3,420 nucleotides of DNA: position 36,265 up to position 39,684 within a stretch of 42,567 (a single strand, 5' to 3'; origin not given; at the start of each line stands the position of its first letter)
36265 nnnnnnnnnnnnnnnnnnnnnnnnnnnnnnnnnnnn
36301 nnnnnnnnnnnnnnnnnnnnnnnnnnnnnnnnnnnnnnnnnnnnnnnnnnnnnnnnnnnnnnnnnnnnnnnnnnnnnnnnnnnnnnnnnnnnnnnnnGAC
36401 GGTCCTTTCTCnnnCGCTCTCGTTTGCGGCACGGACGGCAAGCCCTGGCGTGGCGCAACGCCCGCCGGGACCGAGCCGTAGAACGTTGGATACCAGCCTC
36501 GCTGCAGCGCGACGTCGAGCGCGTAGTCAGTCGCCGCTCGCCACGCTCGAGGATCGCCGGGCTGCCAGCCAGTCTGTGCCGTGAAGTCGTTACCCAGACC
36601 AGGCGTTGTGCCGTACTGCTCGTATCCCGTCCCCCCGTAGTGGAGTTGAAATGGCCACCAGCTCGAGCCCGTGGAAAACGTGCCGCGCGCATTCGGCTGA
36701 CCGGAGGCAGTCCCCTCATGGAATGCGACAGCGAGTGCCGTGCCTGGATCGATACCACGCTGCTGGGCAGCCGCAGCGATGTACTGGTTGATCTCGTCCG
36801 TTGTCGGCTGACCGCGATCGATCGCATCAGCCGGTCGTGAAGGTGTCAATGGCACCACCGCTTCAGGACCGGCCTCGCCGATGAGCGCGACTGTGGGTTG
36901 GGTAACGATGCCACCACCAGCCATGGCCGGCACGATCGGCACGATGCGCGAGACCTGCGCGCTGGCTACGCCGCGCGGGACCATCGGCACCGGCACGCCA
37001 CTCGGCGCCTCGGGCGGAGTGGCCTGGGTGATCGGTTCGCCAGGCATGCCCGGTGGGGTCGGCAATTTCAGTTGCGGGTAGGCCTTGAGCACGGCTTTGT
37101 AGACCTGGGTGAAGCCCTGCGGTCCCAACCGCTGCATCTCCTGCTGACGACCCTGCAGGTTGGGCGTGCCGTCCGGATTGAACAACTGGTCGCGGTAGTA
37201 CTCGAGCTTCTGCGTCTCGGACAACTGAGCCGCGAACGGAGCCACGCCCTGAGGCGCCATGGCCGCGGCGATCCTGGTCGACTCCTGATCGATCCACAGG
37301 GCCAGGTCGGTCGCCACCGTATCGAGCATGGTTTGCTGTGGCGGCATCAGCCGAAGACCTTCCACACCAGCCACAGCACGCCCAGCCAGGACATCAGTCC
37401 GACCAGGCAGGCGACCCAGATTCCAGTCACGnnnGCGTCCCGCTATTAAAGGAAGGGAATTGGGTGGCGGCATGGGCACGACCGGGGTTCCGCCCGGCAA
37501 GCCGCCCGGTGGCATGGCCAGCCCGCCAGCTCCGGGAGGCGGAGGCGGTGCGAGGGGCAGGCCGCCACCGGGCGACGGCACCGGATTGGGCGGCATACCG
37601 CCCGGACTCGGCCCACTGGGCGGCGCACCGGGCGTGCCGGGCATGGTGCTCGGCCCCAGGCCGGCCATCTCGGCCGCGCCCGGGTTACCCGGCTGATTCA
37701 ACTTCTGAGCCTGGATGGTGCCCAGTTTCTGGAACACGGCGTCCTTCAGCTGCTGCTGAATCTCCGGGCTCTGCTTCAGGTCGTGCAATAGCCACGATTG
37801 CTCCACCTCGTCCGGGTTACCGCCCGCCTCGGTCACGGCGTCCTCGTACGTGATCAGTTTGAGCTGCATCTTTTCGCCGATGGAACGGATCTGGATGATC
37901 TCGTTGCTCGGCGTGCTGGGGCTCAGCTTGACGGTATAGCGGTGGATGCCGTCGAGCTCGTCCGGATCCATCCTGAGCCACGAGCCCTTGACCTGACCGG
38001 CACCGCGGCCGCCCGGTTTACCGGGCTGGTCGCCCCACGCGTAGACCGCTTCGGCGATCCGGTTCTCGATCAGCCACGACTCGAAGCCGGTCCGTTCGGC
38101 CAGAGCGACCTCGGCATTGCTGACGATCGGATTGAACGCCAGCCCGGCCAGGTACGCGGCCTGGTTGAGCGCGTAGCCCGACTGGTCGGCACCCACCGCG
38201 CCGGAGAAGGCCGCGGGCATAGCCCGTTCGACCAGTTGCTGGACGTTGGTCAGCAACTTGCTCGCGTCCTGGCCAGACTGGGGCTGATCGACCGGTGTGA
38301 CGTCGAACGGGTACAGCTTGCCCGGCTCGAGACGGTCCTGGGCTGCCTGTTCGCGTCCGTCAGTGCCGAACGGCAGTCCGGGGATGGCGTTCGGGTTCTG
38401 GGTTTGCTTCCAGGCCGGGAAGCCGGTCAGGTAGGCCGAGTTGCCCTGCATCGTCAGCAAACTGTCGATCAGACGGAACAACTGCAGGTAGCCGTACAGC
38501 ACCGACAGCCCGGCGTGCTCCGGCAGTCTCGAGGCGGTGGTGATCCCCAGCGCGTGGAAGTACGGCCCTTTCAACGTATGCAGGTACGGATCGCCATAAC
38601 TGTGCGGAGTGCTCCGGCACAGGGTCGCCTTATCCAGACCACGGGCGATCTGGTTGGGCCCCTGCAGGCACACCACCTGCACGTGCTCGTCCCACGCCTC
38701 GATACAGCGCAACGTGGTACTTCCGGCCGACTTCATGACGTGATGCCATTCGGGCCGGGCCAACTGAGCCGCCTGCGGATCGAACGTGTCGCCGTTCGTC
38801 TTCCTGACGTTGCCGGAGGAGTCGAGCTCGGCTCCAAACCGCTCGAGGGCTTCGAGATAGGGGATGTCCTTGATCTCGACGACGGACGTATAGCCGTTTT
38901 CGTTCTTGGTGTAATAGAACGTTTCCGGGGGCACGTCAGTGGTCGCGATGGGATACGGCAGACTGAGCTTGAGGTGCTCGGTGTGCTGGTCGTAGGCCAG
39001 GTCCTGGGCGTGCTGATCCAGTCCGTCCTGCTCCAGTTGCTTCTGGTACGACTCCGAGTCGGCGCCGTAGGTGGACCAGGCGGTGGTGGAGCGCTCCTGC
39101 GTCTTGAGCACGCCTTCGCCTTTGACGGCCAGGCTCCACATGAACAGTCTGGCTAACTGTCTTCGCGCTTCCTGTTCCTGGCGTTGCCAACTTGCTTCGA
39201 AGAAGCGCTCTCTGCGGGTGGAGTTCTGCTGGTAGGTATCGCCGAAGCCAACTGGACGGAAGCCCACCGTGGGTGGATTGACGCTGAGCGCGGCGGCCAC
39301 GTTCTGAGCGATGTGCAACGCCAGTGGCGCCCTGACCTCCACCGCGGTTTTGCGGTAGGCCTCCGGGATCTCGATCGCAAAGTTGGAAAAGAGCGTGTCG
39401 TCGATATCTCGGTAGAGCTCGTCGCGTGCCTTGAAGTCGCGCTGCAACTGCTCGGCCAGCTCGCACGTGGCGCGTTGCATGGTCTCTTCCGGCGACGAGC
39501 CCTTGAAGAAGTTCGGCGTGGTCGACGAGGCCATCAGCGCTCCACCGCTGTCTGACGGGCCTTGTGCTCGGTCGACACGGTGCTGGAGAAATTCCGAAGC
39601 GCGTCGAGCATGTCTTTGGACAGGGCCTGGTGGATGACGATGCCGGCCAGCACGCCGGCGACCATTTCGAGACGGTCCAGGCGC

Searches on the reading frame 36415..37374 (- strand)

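Call 15: search_protein_families(library=phrogs, proteins=[window:36415-37374:-], max_evalue=0.001)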
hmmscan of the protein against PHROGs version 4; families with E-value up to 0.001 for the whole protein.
window:36415-37374:- (320 aa): 6 families
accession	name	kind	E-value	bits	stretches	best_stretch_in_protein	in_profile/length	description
phrog_1535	-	tail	7.3e-06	25.4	1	140-179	1048-1088/1152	tail length tape measure protein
phrog_10093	-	tail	1.2e-05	24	1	150-177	1801-1829/1899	tail length tape measure protein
phrog_34252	-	lysis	1.9e-05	24.4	1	135-181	412-457/1036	endolysin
phrog_167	-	tail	2.3e-05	23.3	1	150-187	1412-1450/1555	tail length tape measure protein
phrog_12798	-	tail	3.3e-05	23.3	1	141-177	930-968/1031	tail length tape measure protein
phrog_19074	-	unknown function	4.8e-05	22.4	1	145-186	1242-1283/1384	-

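Call 17: search_protein_families(library=pfam, proteins=[window:36415-37374:-], max_evalue=0.01)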
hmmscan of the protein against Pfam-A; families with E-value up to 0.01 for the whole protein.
window:36415-37374:- (320 aa): 0 families

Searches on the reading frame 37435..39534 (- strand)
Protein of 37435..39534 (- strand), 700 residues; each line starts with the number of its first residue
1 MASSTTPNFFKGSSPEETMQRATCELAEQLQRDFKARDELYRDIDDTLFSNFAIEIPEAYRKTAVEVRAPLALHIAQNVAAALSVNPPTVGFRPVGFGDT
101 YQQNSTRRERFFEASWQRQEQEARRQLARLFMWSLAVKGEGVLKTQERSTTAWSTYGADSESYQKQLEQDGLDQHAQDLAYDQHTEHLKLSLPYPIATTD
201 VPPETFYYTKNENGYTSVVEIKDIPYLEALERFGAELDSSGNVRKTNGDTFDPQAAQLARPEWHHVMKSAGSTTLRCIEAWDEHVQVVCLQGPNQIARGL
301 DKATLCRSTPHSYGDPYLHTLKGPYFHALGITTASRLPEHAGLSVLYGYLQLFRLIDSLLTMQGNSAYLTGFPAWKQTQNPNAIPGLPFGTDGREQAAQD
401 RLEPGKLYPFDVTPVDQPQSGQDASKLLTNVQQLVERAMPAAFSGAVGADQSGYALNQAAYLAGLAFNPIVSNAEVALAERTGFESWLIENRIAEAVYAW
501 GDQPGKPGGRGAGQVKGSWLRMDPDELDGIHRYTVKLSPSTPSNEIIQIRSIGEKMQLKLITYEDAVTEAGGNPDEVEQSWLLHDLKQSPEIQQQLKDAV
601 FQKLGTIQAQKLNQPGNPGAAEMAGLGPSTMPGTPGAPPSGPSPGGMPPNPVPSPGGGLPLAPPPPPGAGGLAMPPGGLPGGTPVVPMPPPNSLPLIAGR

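Call 15: search_protein_families(library=phrogs, proteins=[window:37435-39534:-], max_evalue=0.001)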
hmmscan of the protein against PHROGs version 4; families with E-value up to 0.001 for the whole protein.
window:37435-39534:- (700 aa): 0 families

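Call 17: search_protein_families(library=pfam, proteins=[window:37435-39534:-], max_evalue=0.01)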
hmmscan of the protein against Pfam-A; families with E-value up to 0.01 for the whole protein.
window:37435-39534:- (700 aa): 0 families

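Call 39: search_solved_structures(query=window:37435-39534:-, max_evalue=10)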
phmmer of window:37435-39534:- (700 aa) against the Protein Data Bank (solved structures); distinct sequences matched with E-value up to 10: 0.

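Call 71: search_dna_similar(query=window:37435-39534:-, collection=phages, mode=protein, max_evalue=0.001, max_rows=12)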
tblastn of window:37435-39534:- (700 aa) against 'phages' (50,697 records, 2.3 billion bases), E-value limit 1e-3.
No match.

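Call 89: search_protein_families(library=phrogs, proteins=[window:37435-39534:-], max_evalue=0.5)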
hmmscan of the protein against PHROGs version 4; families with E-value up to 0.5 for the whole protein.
window:37435-39534:- (700 aa): 1 family
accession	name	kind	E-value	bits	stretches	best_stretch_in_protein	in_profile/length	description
phrog_36427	-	unknown function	0.33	11.1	0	51-131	105-186/367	-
